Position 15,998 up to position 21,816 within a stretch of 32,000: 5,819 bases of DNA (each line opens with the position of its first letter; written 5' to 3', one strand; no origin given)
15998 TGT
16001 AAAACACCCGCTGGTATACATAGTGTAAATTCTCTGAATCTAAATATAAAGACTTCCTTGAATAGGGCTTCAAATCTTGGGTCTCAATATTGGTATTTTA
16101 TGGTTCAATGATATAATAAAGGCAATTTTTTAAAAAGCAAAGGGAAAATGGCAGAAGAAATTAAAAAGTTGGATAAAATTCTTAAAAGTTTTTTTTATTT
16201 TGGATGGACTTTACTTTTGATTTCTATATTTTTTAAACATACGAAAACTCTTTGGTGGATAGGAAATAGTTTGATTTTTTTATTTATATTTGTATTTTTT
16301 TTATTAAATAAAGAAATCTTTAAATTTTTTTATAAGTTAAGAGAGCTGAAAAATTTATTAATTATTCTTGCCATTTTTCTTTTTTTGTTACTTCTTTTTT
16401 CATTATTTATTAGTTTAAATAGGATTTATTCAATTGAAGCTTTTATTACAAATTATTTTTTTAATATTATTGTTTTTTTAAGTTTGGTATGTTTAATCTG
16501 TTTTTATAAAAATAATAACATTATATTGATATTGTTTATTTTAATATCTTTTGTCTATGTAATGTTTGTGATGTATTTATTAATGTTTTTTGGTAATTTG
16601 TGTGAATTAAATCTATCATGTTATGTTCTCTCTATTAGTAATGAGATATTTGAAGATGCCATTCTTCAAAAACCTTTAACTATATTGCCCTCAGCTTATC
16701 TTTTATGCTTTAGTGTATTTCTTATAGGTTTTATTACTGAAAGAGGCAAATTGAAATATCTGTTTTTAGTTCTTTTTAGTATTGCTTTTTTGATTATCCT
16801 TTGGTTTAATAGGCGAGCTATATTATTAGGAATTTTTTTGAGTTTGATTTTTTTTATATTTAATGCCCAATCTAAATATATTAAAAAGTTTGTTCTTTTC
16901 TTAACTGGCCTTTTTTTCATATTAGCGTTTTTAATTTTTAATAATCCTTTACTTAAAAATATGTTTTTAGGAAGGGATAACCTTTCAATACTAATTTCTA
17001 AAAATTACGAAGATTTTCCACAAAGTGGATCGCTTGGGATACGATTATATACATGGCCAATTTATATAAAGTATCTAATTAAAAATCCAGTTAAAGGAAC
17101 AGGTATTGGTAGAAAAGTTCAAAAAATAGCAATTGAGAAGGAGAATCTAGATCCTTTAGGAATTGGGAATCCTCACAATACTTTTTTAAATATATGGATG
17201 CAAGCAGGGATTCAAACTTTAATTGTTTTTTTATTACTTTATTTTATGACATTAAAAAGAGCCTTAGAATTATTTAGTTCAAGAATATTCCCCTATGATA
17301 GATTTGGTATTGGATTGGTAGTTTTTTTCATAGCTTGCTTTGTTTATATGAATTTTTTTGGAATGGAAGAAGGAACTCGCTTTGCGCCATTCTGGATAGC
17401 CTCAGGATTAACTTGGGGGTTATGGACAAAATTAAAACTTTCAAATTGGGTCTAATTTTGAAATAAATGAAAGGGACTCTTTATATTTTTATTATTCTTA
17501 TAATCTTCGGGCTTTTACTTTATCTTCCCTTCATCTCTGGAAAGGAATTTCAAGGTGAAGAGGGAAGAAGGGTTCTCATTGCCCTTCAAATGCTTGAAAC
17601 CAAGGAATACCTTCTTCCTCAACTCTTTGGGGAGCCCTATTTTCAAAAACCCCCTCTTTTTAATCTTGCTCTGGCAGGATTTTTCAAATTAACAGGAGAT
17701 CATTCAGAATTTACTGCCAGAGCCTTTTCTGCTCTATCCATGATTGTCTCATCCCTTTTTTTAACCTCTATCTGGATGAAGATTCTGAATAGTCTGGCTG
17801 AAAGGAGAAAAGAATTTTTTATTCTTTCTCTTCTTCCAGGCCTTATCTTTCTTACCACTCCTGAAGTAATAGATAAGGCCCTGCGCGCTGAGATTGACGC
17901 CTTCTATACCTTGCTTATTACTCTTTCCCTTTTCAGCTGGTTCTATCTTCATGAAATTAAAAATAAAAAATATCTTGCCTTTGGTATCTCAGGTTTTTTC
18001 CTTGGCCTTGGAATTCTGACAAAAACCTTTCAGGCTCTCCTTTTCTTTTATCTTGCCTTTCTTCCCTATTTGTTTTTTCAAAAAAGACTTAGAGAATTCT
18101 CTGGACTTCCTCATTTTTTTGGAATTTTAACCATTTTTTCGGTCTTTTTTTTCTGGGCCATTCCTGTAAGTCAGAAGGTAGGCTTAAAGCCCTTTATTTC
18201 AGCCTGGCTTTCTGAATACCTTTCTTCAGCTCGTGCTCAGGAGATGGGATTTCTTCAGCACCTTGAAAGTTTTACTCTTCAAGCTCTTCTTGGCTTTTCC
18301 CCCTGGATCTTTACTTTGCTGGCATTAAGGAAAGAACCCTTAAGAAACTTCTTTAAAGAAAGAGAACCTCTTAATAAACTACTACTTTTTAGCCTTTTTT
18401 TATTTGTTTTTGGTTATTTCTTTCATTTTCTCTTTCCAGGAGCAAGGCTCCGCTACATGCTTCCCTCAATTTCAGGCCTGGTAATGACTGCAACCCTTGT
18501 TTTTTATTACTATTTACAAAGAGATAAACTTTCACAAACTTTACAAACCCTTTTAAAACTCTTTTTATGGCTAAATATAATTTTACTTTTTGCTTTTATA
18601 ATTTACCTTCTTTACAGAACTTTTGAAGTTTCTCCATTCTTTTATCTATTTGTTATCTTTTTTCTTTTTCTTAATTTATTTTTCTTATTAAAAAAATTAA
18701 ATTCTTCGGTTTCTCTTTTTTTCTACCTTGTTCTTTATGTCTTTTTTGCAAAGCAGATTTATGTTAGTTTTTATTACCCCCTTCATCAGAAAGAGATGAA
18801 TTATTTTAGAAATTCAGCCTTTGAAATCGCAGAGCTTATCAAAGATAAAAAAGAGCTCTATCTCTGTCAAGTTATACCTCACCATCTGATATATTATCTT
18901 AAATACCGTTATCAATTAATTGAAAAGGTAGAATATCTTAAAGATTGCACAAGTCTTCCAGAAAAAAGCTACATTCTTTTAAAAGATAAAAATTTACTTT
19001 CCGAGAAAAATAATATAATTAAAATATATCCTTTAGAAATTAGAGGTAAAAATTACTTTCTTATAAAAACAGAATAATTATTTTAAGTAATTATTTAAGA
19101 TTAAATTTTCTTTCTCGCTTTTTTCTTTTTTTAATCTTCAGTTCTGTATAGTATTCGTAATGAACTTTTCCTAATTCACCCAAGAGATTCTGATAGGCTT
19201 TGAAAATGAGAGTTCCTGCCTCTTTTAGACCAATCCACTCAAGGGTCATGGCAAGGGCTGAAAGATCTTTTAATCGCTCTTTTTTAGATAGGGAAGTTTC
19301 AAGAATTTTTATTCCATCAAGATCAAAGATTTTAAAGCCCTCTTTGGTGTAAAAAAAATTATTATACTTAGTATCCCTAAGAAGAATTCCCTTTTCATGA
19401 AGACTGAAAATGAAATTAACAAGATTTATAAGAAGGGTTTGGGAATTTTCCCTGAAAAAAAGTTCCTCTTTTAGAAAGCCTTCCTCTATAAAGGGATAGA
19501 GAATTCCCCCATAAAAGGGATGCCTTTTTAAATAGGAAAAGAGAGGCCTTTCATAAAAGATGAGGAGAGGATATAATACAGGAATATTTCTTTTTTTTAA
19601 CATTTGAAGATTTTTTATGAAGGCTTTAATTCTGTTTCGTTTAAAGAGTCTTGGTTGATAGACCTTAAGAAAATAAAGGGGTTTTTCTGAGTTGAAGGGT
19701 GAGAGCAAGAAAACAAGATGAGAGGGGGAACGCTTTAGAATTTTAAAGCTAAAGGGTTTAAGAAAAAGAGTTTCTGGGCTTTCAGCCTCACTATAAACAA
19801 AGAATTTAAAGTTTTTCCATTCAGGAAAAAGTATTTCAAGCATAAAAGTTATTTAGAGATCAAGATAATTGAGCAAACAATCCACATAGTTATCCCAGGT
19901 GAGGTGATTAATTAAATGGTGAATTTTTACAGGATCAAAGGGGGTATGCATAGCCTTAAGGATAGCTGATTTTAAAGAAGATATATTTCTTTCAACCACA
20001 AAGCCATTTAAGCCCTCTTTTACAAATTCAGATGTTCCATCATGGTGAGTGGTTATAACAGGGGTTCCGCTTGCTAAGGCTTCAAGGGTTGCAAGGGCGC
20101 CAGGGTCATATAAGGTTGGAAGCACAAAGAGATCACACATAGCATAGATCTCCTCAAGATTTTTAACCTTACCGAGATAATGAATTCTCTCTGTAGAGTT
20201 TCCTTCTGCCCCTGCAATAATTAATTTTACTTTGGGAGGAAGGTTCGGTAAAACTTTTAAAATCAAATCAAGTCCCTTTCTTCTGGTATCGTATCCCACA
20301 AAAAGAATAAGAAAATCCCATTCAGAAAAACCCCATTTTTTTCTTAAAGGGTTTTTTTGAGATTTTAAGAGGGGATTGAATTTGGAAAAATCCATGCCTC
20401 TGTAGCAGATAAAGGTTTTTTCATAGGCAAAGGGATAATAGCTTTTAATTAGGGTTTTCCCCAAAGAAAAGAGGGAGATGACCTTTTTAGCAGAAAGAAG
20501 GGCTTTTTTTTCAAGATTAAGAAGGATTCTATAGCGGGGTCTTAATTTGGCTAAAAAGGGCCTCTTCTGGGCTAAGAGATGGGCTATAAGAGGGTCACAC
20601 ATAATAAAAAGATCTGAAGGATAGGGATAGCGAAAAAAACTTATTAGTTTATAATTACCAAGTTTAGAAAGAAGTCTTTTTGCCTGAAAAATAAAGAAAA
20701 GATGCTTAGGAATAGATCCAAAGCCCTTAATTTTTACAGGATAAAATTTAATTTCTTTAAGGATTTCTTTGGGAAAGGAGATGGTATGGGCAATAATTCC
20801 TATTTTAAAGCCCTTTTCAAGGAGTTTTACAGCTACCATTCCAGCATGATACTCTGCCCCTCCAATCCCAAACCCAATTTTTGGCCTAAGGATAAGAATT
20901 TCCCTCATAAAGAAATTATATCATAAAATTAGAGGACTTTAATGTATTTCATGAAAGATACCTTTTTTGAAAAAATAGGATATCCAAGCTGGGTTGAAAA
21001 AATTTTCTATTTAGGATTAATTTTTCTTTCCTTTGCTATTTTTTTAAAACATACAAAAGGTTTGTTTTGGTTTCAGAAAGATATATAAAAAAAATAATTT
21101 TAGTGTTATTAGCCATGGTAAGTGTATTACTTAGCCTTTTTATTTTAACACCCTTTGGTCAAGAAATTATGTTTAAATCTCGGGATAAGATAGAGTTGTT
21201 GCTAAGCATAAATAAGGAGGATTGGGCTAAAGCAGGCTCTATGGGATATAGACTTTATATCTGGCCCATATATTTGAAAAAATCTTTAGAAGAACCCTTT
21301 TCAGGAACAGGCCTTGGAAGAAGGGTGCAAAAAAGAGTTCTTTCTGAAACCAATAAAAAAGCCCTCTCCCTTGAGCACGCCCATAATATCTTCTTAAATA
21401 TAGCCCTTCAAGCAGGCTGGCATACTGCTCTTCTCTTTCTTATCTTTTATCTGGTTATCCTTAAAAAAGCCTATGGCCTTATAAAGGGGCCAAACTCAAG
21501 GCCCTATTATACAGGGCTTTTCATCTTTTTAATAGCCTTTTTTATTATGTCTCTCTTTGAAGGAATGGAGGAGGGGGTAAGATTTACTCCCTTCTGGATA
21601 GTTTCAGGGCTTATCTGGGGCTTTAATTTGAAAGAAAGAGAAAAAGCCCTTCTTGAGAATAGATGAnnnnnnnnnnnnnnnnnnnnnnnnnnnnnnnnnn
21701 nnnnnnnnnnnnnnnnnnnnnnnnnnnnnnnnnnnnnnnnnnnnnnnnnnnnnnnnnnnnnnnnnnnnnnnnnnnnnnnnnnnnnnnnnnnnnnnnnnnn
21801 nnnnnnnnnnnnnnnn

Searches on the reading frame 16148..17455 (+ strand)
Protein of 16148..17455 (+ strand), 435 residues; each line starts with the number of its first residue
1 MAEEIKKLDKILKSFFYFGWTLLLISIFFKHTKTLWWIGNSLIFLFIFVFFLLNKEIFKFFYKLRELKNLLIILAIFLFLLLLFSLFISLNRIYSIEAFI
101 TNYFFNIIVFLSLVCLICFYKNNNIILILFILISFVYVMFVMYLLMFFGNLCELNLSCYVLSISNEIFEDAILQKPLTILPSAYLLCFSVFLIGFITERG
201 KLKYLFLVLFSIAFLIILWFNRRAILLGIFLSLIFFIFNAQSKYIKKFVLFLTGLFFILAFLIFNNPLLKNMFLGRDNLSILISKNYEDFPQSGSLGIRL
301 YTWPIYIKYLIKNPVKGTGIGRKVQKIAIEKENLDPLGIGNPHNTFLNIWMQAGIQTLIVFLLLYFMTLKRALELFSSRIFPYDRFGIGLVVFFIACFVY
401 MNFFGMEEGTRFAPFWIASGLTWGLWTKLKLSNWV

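Call 18: search_protein_families(library=pfam, proteins=[window:16148-17455:+], max_evalue=0.0001)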
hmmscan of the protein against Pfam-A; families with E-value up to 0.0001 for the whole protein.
window:16148-17455:+ (435 aa): 1 family
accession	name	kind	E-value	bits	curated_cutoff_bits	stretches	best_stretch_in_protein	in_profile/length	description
PF04932.20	Wzy_C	-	1.8e-16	60.7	31.7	1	209-362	2-149/149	O-Antigen ligase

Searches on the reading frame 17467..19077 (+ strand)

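Call 18: search_protein_families(library=pfam, proteins=[window:17467-19077:+], max_evalue=0.0001)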
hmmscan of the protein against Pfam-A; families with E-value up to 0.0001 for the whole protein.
window:17467-19077:+ (536 aa): 1 family
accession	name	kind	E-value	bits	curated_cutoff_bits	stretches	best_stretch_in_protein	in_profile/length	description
PF13231.12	PMT_2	-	2.2e-13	51.2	26.1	1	61-228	2-155/160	Dolichyl-phosphate-mannose-protein mannosyltransferase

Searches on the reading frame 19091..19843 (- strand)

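Call 18: search_protein_families(library=pfam, proteins=[window:19091-19843:-], max_evalue=0.0001)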
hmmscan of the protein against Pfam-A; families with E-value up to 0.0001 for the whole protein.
window:19091-19843:- (250 aa): 1 family
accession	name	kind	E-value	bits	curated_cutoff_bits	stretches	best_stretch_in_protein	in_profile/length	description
PF00069.31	Pkinase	-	4.9e-05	23.3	31.7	1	59-186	29-153/263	Protein kinase domain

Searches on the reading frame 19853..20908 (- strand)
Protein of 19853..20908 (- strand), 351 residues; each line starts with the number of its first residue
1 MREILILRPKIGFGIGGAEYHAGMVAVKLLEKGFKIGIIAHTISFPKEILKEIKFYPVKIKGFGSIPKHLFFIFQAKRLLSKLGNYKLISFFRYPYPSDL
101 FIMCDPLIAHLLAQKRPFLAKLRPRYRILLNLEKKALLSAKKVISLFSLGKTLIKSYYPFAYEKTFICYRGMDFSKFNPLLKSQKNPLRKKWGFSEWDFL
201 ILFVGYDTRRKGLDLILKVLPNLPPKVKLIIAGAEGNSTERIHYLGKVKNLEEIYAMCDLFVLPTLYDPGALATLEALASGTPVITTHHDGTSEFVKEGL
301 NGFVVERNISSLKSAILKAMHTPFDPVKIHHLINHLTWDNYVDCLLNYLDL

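Call 18: search_protein_families(library=pfam, proteins=[window:19853-20908:-], max_evalue=0.0001)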
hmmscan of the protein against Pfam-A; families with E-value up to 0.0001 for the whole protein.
window:19853-20908:- (351 aa): 3 families
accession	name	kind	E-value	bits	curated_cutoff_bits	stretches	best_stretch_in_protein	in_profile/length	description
PF00534.26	Glycos_transf_1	-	1.1e-26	93.8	26.4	1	186-323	3-159/172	Glycosyl transferases group 1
PF13692.12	Glyco_trans_1_4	-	1.9e-23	83.7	27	1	200-320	3-140/142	Glycosyl transferases group 1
PF13439.12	Glyco_transf_4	-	6.5e-08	33.2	28.5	1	15-174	1-168/170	Glycosyltransferase Family 4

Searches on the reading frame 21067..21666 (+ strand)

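Call 18: search_protein_families(library=pfam, proteins=[window:21067-21666:+], max_evalue=0.0001)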
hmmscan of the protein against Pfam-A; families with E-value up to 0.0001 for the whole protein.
window:21067-21666:+ (199 aa): 1 family
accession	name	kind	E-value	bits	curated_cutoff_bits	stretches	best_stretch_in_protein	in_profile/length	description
PF04932.20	Wzy_C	-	3.6e-13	50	31.7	1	8-125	39-149/149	O-Antigen ligase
